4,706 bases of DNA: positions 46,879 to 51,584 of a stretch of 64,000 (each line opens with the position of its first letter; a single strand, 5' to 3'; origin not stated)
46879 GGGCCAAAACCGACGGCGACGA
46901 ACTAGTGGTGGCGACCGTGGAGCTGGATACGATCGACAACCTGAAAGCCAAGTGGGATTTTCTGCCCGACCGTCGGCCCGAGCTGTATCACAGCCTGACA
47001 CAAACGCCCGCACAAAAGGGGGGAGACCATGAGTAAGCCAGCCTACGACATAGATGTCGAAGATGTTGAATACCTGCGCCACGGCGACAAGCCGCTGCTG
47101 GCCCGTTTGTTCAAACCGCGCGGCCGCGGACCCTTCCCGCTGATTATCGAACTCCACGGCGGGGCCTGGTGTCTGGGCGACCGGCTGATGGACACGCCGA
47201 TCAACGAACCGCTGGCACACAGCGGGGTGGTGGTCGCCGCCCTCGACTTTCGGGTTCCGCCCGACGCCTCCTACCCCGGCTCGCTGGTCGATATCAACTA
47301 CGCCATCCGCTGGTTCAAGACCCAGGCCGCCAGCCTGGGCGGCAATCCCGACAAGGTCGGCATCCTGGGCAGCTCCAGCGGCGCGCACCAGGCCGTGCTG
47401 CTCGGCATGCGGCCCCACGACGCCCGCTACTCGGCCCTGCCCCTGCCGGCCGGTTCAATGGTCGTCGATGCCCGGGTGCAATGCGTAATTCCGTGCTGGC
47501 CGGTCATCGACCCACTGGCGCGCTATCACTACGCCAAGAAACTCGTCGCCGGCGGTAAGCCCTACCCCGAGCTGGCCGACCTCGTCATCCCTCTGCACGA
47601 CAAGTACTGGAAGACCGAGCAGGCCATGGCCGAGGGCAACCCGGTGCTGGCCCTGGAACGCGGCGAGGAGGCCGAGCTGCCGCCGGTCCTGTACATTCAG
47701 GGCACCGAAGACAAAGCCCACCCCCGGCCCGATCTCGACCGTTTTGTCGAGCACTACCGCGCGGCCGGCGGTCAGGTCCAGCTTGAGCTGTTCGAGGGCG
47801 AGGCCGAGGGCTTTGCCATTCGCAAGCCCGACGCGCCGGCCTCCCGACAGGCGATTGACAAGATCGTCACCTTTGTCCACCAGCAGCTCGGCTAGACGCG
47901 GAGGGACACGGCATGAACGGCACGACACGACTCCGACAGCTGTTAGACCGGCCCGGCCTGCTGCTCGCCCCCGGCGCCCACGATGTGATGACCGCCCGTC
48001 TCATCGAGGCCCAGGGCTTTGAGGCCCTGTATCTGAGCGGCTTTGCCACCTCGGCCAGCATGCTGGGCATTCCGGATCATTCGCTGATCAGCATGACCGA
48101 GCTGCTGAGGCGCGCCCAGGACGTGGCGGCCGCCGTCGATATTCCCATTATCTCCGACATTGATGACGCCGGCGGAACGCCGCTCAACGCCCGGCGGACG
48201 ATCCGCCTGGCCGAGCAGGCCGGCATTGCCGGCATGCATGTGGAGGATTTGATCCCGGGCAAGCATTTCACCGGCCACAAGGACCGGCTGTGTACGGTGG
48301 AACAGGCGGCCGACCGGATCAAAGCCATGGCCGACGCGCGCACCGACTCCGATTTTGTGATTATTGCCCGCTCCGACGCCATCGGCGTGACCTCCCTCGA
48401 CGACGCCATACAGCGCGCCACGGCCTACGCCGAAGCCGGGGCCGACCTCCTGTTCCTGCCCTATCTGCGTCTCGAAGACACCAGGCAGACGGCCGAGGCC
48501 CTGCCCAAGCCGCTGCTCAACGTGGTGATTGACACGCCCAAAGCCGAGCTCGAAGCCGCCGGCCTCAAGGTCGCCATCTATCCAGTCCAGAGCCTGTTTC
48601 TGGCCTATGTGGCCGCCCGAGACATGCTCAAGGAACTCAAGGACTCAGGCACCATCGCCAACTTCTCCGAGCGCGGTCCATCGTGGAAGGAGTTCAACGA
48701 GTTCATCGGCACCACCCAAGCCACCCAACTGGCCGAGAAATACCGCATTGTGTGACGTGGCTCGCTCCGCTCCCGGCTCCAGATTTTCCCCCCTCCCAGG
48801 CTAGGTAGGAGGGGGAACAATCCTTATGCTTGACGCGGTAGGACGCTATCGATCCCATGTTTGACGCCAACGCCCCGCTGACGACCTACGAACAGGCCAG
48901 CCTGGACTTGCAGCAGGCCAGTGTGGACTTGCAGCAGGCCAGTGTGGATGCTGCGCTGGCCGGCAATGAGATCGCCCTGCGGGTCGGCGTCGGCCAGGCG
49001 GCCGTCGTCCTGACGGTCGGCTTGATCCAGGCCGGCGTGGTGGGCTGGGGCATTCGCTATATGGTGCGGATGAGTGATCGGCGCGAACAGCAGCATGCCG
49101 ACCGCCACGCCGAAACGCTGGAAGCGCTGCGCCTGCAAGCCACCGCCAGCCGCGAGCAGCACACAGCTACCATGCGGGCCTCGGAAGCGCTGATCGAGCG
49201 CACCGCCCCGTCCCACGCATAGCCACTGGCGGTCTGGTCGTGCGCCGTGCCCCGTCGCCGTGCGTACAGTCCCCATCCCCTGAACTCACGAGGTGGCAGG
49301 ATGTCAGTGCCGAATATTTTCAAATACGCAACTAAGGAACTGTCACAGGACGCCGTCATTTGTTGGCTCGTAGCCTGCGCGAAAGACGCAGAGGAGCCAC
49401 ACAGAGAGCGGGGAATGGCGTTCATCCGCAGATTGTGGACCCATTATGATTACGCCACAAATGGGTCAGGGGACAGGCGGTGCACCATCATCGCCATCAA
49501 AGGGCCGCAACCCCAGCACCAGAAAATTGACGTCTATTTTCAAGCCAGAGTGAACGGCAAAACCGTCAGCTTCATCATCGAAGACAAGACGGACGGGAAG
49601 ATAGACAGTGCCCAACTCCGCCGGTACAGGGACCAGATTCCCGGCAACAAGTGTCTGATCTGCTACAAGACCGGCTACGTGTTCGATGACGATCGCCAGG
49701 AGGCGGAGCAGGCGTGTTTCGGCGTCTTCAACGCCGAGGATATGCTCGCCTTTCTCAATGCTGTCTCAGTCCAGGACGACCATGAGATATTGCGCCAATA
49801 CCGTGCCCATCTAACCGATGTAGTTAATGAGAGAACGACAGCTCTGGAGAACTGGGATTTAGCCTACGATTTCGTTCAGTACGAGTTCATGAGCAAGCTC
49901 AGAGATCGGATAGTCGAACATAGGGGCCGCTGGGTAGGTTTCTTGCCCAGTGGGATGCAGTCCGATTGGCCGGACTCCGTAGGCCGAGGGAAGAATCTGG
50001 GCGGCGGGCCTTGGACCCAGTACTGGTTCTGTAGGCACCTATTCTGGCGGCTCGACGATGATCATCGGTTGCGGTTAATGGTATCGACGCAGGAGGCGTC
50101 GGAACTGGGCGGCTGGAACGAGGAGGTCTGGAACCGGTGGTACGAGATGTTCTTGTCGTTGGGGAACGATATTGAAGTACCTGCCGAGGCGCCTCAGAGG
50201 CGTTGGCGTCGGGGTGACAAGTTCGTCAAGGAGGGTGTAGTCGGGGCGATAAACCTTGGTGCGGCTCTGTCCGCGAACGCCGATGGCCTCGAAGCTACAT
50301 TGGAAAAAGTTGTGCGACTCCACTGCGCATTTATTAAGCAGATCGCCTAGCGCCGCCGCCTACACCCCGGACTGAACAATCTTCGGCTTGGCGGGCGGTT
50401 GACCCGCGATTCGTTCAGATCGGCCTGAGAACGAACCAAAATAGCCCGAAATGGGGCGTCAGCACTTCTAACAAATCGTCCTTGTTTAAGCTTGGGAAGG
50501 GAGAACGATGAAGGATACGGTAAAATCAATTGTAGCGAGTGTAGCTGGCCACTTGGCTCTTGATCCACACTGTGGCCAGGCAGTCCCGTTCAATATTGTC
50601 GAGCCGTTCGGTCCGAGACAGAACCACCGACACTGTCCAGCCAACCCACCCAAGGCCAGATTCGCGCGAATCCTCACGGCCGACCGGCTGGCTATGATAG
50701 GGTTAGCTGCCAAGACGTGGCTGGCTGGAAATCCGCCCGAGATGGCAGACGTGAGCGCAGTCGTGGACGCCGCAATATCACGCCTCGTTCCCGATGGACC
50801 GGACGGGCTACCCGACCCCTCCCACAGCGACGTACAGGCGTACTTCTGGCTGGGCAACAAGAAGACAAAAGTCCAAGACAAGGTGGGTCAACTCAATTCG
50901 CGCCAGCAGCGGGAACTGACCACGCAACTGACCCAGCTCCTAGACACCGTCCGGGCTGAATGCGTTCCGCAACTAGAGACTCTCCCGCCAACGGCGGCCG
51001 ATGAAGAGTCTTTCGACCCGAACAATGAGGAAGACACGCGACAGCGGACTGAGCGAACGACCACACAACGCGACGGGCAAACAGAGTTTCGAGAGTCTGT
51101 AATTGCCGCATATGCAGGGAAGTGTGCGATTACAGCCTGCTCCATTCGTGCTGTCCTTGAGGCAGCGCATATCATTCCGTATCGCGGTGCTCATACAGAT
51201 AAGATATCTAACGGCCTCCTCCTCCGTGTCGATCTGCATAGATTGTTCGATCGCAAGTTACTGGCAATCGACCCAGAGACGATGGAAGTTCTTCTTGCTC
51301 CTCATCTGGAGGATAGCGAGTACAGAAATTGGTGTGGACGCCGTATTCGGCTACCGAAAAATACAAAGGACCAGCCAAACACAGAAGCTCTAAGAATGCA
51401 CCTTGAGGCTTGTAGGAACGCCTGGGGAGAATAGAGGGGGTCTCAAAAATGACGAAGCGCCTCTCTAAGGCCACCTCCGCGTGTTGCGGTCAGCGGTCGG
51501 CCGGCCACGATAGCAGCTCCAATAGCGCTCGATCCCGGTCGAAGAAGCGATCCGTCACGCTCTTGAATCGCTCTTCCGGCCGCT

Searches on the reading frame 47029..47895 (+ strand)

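Call 82: search_protein_families(library=pfam, proteins=[window:47029-47895:+], max_evalue=0.00001)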
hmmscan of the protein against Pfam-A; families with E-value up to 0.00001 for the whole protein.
window:47029-47895:+ (288 aa): 3 families
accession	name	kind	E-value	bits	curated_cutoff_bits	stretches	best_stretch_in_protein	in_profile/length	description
PF20434.5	BD-FAE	-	2.6e-23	83.1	26.8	1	31-230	8-202/215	BD-FAE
PF07859.19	Abhydrolase_3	-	3.6e-18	66.5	25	1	40-263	2-209/210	alpha/beta hydrolase fold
PF00135.34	COesterase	-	1.1e-09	38.2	27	1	33-132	100-207/515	Carboxylesterase family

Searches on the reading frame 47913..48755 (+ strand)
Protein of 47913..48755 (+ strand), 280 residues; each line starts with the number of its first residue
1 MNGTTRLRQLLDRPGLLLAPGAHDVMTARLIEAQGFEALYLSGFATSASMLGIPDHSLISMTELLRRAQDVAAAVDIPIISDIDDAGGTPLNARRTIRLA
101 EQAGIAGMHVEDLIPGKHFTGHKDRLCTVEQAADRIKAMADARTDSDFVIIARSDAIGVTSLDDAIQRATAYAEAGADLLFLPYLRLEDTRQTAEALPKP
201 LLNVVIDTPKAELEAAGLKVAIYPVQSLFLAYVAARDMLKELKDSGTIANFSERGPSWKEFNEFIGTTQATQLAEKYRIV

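Call 82: search_protein_families(library=pfam, proteins=[window:47913-48755:+], max_evalue=0.00001)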
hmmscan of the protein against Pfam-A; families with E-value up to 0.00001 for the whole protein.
window:47913-48755:+ (280 aa): 1 family
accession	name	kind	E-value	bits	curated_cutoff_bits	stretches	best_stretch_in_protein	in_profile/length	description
PF13714.12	PEP_mutase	-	1.3e-49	169.4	31.5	1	7-242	1-239/240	Phosphoenolpyruvate phosphomutase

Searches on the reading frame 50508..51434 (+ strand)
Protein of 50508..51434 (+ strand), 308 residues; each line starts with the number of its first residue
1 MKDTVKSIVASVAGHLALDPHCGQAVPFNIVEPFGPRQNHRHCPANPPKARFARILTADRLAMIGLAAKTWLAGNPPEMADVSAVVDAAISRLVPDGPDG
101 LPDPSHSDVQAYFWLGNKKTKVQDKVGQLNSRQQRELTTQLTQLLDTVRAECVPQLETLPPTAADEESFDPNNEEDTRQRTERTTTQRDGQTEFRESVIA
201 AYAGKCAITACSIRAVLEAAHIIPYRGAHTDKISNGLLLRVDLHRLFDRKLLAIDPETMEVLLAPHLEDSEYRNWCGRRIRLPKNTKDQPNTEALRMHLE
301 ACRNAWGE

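Call 49: search_protein_families(library=pfam, proteins=[window:50508-51434:+], max_evalue=0.001)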
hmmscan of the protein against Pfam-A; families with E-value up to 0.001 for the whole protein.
window:50508-51434:+ (308 aa): 1 family
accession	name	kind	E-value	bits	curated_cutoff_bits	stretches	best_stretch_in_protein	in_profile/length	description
PF13391.12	HNH_2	-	8e-14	51.7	21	1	206-255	1-66/66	HNH endonuclease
